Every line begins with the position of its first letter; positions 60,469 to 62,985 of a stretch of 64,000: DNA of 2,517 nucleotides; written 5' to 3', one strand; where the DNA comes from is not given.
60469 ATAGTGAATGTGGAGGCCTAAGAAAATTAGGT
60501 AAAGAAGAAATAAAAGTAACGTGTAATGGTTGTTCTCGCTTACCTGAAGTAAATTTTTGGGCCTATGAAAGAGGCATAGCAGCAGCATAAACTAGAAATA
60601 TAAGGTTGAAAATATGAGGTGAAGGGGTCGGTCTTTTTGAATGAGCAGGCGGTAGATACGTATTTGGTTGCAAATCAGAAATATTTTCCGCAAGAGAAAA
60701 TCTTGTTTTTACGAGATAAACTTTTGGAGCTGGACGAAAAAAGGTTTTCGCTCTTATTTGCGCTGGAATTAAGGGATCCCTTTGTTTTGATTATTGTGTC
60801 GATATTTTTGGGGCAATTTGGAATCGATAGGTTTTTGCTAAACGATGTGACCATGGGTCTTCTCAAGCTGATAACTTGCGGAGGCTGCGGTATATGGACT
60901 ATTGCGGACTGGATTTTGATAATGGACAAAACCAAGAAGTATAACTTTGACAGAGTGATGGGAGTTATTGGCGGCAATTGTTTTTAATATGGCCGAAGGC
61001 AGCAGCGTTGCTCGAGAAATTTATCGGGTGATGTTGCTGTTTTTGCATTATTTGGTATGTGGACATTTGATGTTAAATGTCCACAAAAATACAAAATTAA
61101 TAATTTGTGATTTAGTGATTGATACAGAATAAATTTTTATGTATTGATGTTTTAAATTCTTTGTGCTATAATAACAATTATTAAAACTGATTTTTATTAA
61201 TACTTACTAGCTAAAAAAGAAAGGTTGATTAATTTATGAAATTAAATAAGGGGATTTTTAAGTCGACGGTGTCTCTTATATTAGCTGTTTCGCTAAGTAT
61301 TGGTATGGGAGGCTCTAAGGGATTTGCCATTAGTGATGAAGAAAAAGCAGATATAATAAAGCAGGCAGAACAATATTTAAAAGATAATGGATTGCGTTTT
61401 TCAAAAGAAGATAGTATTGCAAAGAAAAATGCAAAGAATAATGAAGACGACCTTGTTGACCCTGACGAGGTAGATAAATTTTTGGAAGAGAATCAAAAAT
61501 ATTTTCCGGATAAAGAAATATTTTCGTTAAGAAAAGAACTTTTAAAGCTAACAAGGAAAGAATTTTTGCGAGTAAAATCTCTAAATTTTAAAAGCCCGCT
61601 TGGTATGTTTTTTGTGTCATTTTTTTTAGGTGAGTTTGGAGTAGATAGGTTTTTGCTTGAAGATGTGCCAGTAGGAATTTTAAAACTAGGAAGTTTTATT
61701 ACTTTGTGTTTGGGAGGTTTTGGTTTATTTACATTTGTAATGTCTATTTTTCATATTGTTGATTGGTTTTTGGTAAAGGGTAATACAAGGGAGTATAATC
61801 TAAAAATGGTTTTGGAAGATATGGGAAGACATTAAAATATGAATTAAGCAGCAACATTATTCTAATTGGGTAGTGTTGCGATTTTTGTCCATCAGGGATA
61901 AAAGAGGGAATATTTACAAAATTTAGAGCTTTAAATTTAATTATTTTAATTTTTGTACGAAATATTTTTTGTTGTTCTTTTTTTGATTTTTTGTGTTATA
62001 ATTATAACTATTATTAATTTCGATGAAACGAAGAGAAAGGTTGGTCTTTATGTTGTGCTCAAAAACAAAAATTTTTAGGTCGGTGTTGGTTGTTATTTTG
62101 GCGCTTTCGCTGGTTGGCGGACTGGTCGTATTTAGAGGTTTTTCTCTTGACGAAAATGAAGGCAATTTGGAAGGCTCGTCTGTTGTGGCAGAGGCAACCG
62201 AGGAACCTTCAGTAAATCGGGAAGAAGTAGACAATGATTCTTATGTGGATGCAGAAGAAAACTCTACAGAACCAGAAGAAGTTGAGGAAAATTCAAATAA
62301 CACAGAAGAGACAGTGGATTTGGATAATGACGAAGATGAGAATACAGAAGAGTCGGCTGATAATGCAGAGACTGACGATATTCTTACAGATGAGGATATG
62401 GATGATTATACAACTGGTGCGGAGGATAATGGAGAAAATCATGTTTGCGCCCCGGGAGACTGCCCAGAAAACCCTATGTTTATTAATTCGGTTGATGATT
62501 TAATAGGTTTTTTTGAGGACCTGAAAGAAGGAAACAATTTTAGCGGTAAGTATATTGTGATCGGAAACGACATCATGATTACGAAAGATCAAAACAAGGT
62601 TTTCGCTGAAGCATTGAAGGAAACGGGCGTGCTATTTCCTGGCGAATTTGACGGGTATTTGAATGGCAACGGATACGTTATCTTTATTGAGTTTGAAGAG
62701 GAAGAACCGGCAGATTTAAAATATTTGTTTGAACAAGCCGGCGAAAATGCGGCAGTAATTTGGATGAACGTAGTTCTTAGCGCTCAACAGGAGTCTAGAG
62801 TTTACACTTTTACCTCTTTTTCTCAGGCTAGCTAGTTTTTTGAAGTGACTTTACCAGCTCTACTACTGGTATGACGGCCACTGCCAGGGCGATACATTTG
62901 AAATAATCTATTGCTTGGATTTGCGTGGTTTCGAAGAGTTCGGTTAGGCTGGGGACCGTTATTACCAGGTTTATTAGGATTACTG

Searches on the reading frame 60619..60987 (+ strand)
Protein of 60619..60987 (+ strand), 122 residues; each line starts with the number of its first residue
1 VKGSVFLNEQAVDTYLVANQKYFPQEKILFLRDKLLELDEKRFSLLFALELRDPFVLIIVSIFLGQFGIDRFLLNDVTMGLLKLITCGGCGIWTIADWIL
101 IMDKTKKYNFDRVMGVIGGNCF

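Call 3: search_protein_families(library=pfam, proteins=[window:60619-60987:+], max_evalue=1)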
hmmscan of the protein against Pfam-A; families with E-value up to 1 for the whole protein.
window:60619-60987:+ (122 aa): 1 family
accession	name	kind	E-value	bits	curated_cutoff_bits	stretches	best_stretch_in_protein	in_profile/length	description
PF05154.21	TM2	-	2.3e-14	53.8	27.9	1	55-99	6-51/51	TM2 domain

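Call 6: search_protein_families(library=ncbifam, proteins=[window:60619-60987:+], max_evalue=1)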
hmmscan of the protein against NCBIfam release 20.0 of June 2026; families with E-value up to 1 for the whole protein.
window:60619-60987:+ (122 aa): 0 families

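Call 23: search_protein_families(library=phrogs, proteins=[window:60619-60987:+], max_evalue=0.1)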
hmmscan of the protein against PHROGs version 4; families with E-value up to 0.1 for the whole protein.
window:60619-60987:+ (122 aa): 6 families
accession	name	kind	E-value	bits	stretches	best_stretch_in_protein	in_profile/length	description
phrog_22651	-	unknown function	3e-08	34.9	1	59-105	9-55/111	-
phrog_8793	-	unknown function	5.1e-06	27.9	1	62-109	12-59/81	-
phrog_10292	-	unknown function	0.0002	22.3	1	56-99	39-82/136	-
phrog_10680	-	unknown function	0.0023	19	1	54-88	78-112/144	-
phrog_10772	-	unknown function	0.0024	19.1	1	55-101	8-53/82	-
phrog_21924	-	unknown function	0.0033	18.6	1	58-92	59-95/132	-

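Call 48: search_protein_families(library=padloc, proteins=[window:60619-60987:+], max_evalue=0.1)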
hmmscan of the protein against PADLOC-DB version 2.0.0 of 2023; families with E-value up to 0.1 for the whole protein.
window:60619-60987:+ (122 aa): 0 families

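Call 64: find_homologous_proteins(query=window:60619-60984:+, max_evalue=0.00001)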
Query window:60619-60984:+ (122 aa): 107 proteins with E <= 0.00001 among 125 candidates.
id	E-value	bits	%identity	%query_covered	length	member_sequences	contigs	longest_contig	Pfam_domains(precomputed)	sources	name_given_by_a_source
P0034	2.6e-73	262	98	100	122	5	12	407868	PF05154.22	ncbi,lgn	-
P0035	8.7e-70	251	97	97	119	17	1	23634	PF05154.22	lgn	-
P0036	9.4e-56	205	83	95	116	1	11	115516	PF05154.22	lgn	-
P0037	1.5e-52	195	78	95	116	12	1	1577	PF05154.22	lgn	-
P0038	1.5e-51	192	77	95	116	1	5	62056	PF05154.22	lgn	-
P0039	2.5e-50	188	66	99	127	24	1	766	PF05154.22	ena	-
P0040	2.9e-49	184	69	93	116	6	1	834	PF05154.22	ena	-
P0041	7.7e-49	183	65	95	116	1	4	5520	PF05154.22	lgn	-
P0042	9.9e-49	183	66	95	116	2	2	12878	PF05154.22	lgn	-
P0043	1.0e-48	182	67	95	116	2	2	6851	PF05154.22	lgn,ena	-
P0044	6.8e-48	180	68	93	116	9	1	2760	PF05154.22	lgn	-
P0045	7.3e-48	180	65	95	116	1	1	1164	PF05154.22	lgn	-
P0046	4.9e-47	177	66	95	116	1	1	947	PF05154.22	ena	-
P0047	8.6e-45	170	64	95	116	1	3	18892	PF05154.22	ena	-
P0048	1.0e-41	160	60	93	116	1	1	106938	PF05154.22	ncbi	-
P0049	7.4e-40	154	70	76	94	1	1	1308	PF05154.22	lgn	-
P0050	6.4e-39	151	69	79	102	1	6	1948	PF05154.22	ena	-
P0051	2.4e-34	136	48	92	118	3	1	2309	PF05154.22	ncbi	-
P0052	3.7e-33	132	56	89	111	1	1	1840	PF05154.22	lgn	-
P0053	1.5e-31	127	47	91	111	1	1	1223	PF05154.22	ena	-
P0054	6.6e-31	125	43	91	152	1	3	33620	PF13240.12,PF05154.22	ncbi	-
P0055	8.9e-31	125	49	92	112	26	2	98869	PF05154.22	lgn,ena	-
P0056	7.1e-30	122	45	93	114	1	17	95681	PF05154.22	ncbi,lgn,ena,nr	ncbi:MAG: TM2 domain-containing protein [Muribaculaceae bacterium]|nr:TM2 domain-containing protein 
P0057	7.9e-30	121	43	91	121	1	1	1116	PF05154.22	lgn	-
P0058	6.4e-29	119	43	92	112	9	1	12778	PF05154.22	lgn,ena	-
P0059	8.7e-29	118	44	89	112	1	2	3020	PF05154.22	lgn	-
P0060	8.9e-29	118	52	75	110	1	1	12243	PF05154.22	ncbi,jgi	jgi:hypothetical protein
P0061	1.0e-28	118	45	89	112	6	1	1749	PF05154.22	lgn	-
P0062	1.7e-28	117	43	92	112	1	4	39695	PF05154.22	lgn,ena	-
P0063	3.2e-28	116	50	88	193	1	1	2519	PF13240.12,PF05154.22,PF13248.12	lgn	-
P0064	8.4e-28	115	42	92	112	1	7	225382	PF05154.22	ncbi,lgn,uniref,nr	ncbi:MAG: TM2 domain-containing protein [Prevotella sp.]|uniref:TM2 domain-containing protein n=1 Ta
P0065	2.7e-27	113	41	87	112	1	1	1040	PF05154.22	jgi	jgi:TM2 domain-containing membrane protein YozV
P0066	4.7e-27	113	42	87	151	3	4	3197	PF05154.22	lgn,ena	-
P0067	5.9e-27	112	41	86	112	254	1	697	PF05154.22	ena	-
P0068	3.1e-26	110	40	89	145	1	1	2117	PF13240.12,PF05154.22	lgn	-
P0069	3.9e-26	110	44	91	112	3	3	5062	PF05154.22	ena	-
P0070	5.2e-26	109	41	87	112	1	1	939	PF05154.22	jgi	-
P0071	5.4e-26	109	42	87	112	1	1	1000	PF05154.22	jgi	-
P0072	5.8e-26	109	41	86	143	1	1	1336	PF05154.22,PF13248.12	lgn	-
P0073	8.5e-26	108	42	87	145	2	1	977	PF13240.12,PF05154.22,PF13248.12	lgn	-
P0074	9.3e-26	108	45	88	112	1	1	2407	PF05154.22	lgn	-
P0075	1.1e-25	108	40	87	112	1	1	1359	PF05154.22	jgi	jgi:TM2 domain-containing membrane protein YozV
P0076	1.3e-25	108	46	87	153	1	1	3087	PF13240.12,PF05154.22,PF13248.12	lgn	-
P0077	1.3e-25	108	41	88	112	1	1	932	PF05154.22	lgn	-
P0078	1.6e-25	108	41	91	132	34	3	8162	PF05154.22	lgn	-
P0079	1.8e-25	107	40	87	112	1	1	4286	PF05154.22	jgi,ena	-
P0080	2.3e-25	107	43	84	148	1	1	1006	PF13240.12,PF05154.22,PF13248.12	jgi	-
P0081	2.3e-25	107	39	93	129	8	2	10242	PF05154.22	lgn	-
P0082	1.0e-24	105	42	90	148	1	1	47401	PF13240.12,PF05154.22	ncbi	-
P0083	1.4e-24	105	40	89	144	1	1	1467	PF05154.22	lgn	-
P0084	2.1e-24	104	41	91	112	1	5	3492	PF05154.22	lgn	-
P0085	2.2e-24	104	41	87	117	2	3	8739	PF05154.22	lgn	-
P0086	4.2e-24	103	52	75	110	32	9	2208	PF05154.22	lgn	-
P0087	4.4e-24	103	40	87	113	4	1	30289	PF05154.22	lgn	-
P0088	6.4e-24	102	37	87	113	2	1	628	PF05154.22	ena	-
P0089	7.4e-24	102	52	75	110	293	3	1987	PF05154.22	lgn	-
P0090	1.3e-23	101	51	75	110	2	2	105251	PF05154.22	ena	-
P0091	1.6e-23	101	54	68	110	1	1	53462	PF05154.22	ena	-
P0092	1.7e-23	101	38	87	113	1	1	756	PF05154.22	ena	-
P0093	2.9e-23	100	39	85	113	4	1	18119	PF05154.22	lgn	-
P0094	3.0e-23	100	39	89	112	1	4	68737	PF05154.22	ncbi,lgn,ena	-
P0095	3.3e-23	100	49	82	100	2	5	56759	PF05154.22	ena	-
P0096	9.4e-23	99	40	89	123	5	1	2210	PF05154.22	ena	-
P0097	1.1e-22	98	38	87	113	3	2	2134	PF05154.22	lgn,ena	-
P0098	1.2e-22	98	38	87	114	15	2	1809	PF05154.22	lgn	-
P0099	1.3e-22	98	49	75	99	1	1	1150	PF05154.22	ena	-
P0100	3.9e-22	97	52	70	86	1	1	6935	PF05154.22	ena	-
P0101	5.1e-22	96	37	87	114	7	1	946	PF05154.22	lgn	-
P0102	5.6e-22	96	46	79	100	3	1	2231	PF05154.22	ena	-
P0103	9.4e-22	95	45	77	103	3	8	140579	PF05154.22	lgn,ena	-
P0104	1.7e-21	95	48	77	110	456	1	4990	PF05154.22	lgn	-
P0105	1.8e-21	94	43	85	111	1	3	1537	PF05154.22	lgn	-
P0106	1.9e-21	94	40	80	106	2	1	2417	PF05154.22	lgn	-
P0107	2.4e-21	94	61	55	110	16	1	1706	PF05154.22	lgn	-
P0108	2.7e-21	94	61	55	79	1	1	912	PF05154.22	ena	-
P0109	2.8e-21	94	61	55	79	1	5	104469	PF05154.22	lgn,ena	-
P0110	7.0e-21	93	61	55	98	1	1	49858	PF05154.22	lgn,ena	-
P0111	7.4e-21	92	61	55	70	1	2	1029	PF05154.22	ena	-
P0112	7.6e-21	92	50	70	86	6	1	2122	PF05154.22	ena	-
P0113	7.8e-21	92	59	57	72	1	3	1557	PF05154.22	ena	-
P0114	7.9e-21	92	61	52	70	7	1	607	PF05154.22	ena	-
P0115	8.8e-21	92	54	65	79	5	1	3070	PF05154.22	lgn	-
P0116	9.0e-21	92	61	52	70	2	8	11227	PF05154.22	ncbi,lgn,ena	-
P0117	1.6e-20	91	42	85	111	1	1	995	PF05154.22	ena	-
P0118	5.4e-20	90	61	55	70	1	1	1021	PF05154.22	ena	-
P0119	6.7e-20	89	42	85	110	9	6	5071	PF05154.22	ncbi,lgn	-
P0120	8.6e-20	89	41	90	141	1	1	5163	PF05154.22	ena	-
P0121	4.2e-19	87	49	66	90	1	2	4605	PF05154.22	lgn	-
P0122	7.2e-19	86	44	65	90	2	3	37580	PF05154.22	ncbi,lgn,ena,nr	ncbi:MAG: TM2 domain-containing protein [Bacteroidales bacterium]|nr:TM2 domain-containing protein [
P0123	9.9e-19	86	37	95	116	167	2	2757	PF05154.22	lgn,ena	-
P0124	1.0e-18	86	45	72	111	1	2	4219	PF05154.22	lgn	-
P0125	2.4e-18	84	40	86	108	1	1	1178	PF05154.22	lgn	-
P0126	3.5e-18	84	55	62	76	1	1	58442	PF05154.22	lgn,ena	-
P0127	3.7e-18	84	36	95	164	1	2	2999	PF05154.22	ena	-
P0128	1.1e-17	82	63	46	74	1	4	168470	PF05154.22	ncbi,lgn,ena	-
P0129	1.5e-17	82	63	46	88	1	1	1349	PF05154.22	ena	-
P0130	1.7e-15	75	68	46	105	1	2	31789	PF05154.22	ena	-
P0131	1.3e-13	69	67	42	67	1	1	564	PF05154.22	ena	-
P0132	3.7e-12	64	65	38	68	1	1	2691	PF05154.22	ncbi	-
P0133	1.1e-11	63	51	49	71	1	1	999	PF05154.22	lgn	-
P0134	2.4e-10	59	53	42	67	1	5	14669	PF05154.22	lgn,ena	-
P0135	2.7e-10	58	57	42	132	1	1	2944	PF05154.22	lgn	-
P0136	3.2e-10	58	53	42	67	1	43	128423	PF05154.22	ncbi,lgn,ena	-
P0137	4.5e-10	58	50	33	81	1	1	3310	PF05154.22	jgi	-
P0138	8.3e-10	57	59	30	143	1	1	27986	PF14237.12,PF05154.22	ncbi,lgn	ncbi:MAG TPA: TM2 domain-containing protein [Candidatus Limnocylindrales bacterium]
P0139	8.5e-10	57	57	42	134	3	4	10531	PF05154.22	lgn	-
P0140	2.3e-9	55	64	36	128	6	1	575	PF14237.12,PF05154.22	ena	-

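Call 65: find_encoding_contigs(protein=P0048, flank=4000, max_places=2)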
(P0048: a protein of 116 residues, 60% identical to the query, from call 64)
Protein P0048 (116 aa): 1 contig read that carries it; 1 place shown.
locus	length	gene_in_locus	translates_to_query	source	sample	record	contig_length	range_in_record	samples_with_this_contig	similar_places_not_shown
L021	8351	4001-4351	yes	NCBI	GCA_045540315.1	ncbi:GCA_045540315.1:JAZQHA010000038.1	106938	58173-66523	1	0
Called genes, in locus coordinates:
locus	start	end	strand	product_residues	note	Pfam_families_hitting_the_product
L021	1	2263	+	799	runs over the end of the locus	PF00133:tRNA-synt_1, PF01406:tRNA-synt_1e (faint), PF09334:tRNA-synt_1g, PF13603:tRNA-synt_1_2, PF00133:tRNA-synt_1, PF08264:Anticodon_1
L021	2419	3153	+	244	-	PF20772:TACO1_YebC_N, PF01709:Transcrip_reg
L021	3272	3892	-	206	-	PF09551:Spore_II_R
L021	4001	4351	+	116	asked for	PF05154:TM2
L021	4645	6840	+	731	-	PF00664:ABC_membrane, PF02463:SMC_N, PF00005:ABC_tran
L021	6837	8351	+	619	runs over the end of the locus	PF00664:ABC_membrane, PF00005:ABC_tran, PF13304:AAA_21 (faint)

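Call 66: find_encoding_contigs(protein=P0055, flank=4000, max_places=2)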
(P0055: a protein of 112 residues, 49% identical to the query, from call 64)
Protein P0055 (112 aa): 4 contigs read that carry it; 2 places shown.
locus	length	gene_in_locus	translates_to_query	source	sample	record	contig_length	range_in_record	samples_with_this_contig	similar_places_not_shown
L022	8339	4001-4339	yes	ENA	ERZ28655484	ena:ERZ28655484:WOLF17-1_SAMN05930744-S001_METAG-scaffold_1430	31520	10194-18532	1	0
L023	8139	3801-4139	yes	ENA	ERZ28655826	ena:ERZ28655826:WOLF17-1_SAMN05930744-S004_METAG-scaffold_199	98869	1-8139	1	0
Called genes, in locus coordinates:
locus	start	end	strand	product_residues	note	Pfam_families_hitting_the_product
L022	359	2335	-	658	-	PF14508:GH97_N, PF10566:Glyco_hydro_97, PF14509:GH97_C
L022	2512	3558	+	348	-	PF17996:CE2_N, PF00657:Lipase_GDSL, PF13472:Lipase_GDSL_2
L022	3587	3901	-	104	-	-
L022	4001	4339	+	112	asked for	PF05154:TM2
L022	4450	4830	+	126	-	PF05154:TM2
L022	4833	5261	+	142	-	PF10825:DUF2752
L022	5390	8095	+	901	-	PF13424:TPR_12 (faint), PF00515:TPR_1 (faint), PF07719:TPR_2 (faint), PF00512:HisKA, PF02518:HATPase_c, PF00072:Response_reg, PF12833:HTH_18, PF00165:HTH_AraC, +1 more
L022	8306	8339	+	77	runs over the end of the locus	-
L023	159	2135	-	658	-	PF14508:GH97_N, PF10566:Glyco_hydro_97, PF14509:GH97_C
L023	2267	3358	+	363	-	PF17996:CE2_N, PF00657:Lipase_GDSL, PF13472:Lipase_GDSL_2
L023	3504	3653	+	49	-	-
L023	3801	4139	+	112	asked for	PF05154:TM2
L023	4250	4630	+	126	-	PF05154:TM2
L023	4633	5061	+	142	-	PF10825:DUF2752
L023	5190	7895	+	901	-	PF13424:TPR_12 (faint), PF07719:TPR_2 (faint), PF13176:TPR_7 (faint), PF00512:HisKA, PF02518:HATPase_c, PF00072:Response_reg, PF12833:HTH_18, PF00165:HTH_AraC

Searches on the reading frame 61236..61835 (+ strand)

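Call 3: search_protein_families(library=pfam, proteins=[window:61236-61835:+], max_evalue=1)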
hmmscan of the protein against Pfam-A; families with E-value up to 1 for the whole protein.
window:61236-61835:+ (199 aa): 3 families
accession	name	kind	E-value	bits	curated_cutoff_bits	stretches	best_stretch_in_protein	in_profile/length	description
PF05154.21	TM2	-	3.7e-07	30.7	27.9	1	118-168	2-48/51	TM2 domain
PF10385.14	RNA_pol_Rpb2_45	-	0.16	12.5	28.2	1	34-80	19-61/66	RNA polymerase beta subunit external 1 domain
PF04877.17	Harpin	-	0.18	11.7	25.1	1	34-82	159-206/311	HrpZ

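Call 6: search_protein_families(library=ncbifam, proteins=[window:61236-61835:+], max_evalue=1)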
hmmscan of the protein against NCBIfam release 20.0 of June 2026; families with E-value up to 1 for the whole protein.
window:61236-61835:+ (199 aa): 2 families
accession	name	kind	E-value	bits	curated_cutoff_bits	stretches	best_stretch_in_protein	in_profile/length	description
NF011083.0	PRK14510.1-2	equivalog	0.0015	16.1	1322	1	26-100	786-860/1186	bifunctional glycogen debranching protein GlgX/4-alpha-glucanotransferase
NF041137.2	B3_blaSPR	exception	0.17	11.2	550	1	42-92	240-289/296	SPR family subclass B3 metallo-beta-lactamase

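Call 23: search_protein_families(library=phrogs, proteins=[window:61236-61835:+], max_evalue=0.1)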
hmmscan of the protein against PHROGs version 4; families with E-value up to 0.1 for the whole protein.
window:61236-61835:+ (199 aa): 4 families
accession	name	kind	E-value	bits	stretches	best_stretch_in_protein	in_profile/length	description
phrog_8793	-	unknown function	0.00026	22.4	1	126-193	9-64/81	-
phrog_21924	-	unknown function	0.0095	17.1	1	126-179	60-112/132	-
phrog_10292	-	unknown function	0.027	15.5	1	113-175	29-89/136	-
phrog_24038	-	unknown function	0.08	13.7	0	43-68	125-150/152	-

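Call 48: search_protein_families(library=padloc, proteins=[window:61236-61835:+], max_evalue=0.1)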
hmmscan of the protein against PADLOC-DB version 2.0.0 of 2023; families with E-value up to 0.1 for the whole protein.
window:61236-61835:+ (199 aa): 0 families

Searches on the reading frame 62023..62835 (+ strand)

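Call 3: search_protein_families(library=pfam, proteins=[window:62023-62835:+], max_evalue=1)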
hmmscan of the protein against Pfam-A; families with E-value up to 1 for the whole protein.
window:62023-62835:+ (270 aa): 2 families
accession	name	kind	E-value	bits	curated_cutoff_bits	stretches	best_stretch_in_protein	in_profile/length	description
PF09073.15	BUD22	-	0.2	11.4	37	1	59-129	156-229/435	BUD22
PF22251.1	PFF1_TM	-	0.26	11.2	32.3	1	64-116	150-204/300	Vacuolar membrane protease, transmembrane domain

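Call 6: search_protein_families(library=ncbifam, proteins=[window:62023-62835:+], max_evalue=1)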
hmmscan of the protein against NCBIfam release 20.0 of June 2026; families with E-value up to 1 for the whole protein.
window:62023-62835:+ (270 aa): 2 families
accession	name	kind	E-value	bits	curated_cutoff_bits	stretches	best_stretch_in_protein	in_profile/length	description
NF033598.2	elast_bind_EbpS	equivalog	1.5e-05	24.1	300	1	14-124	301-401/498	elastin-binding protein EbpS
NF045516.2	SepX_GlpR_1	exception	0.013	15.3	160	1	60-129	80-136/293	divisome protein SepX/GlpR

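Call 23: search_protein_families(library=phrogs, proteins=[window:62023-62835:+], max_evalue=0.1)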
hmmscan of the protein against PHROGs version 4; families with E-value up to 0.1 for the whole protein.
window:62023-62835:+ (270 aa): 0 families

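Call 48: search_protein_families(library=padloc, proteins=[window:62023-62835:+], max_evalue=0.1)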
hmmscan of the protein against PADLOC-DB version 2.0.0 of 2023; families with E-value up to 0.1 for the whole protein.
window:62023-62835:+ (270 aa): 0 families
